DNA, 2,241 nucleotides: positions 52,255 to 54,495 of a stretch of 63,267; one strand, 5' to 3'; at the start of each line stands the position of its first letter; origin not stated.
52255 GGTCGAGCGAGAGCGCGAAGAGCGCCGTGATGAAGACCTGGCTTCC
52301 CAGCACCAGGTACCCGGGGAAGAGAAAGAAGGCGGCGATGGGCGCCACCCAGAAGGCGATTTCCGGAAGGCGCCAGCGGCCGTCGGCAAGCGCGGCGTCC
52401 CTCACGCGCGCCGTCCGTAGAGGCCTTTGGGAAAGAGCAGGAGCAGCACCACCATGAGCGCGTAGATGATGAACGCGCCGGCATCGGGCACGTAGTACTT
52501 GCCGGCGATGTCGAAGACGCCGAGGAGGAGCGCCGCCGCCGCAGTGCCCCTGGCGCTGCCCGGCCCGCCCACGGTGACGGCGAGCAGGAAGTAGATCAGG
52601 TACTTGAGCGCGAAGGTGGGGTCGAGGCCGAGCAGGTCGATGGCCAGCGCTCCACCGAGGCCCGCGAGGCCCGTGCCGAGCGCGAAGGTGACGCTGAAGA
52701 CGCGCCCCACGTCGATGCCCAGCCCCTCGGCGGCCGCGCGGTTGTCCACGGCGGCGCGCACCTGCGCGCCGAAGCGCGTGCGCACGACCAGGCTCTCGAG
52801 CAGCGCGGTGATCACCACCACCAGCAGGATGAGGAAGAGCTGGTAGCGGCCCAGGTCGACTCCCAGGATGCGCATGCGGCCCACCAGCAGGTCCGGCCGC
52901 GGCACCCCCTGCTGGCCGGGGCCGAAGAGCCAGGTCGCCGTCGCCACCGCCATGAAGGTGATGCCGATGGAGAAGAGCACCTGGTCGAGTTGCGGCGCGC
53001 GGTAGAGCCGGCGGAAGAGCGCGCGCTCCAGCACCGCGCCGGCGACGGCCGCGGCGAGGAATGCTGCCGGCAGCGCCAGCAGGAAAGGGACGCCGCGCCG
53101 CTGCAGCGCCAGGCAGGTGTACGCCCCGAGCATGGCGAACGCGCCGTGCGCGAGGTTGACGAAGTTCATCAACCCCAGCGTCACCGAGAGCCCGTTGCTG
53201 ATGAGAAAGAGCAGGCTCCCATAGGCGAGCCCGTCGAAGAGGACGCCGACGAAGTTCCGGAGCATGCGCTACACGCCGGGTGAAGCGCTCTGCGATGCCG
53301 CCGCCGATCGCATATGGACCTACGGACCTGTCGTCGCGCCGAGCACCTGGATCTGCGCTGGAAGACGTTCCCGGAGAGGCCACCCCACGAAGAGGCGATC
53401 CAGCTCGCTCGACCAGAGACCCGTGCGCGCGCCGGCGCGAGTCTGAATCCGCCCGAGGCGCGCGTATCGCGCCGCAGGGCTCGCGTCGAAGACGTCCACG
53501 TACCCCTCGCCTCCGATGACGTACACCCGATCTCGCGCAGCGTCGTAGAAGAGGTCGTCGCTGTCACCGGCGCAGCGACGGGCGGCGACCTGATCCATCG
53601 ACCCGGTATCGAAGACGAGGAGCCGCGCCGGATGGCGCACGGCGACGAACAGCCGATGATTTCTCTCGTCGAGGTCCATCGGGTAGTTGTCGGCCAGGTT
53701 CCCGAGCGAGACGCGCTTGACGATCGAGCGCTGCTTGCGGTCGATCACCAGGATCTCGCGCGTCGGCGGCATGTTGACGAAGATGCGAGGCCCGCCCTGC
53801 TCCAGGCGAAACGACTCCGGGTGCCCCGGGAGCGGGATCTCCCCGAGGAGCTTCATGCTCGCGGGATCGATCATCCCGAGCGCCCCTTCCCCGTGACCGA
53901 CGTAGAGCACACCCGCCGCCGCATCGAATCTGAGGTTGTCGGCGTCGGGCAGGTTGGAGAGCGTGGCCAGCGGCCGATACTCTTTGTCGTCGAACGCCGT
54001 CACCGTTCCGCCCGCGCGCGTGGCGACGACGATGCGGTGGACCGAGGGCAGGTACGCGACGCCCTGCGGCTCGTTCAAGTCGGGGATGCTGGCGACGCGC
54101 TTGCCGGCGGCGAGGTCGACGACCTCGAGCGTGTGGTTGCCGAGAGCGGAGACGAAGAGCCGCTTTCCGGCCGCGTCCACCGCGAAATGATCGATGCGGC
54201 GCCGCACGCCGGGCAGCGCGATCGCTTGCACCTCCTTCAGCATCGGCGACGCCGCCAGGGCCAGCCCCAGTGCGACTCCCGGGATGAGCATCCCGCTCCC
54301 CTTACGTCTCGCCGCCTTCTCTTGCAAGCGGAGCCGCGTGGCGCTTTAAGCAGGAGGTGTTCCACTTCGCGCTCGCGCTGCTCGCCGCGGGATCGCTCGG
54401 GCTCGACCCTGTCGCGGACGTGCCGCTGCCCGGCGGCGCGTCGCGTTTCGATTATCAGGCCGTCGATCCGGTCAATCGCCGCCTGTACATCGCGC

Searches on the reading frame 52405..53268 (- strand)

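Call 57: search_protein_families(library=pfam, proteins=[window:52405-53268:-], max_evalue=0.00001)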
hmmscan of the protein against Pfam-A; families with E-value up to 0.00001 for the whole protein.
window:52405-53268:- (288 aa): 1 family
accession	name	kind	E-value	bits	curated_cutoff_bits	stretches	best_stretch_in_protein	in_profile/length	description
PF02653.21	BPD_transp_2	-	4.6e-36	124.8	26.8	1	10-276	2-269/269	Branched-chain amino acid transport system / permease component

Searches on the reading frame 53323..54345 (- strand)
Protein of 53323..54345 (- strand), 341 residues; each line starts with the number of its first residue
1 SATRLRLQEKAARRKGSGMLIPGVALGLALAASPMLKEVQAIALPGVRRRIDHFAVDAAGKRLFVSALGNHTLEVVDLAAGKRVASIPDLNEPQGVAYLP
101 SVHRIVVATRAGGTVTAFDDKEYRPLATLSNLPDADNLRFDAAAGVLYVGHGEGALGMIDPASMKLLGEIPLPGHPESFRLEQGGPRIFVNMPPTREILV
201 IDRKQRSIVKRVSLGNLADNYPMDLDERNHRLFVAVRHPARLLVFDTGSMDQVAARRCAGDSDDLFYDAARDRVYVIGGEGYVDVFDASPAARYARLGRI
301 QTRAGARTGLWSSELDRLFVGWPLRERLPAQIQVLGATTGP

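Call 57: search_protein_families(library=pfam, proteins=[window:53323-54345:-], max_evalue=0.00001)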
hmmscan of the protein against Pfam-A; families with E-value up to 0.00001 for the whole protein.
window:53323-54345:- (341 aa): 1 family
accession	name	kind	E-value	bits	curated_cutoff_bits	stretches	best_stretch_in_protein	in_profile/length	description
PF25174.1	Beta-prop_THOC3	-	1.4e-07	31.2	305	1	38-170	36-167/272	THOC3 beta-propeller domain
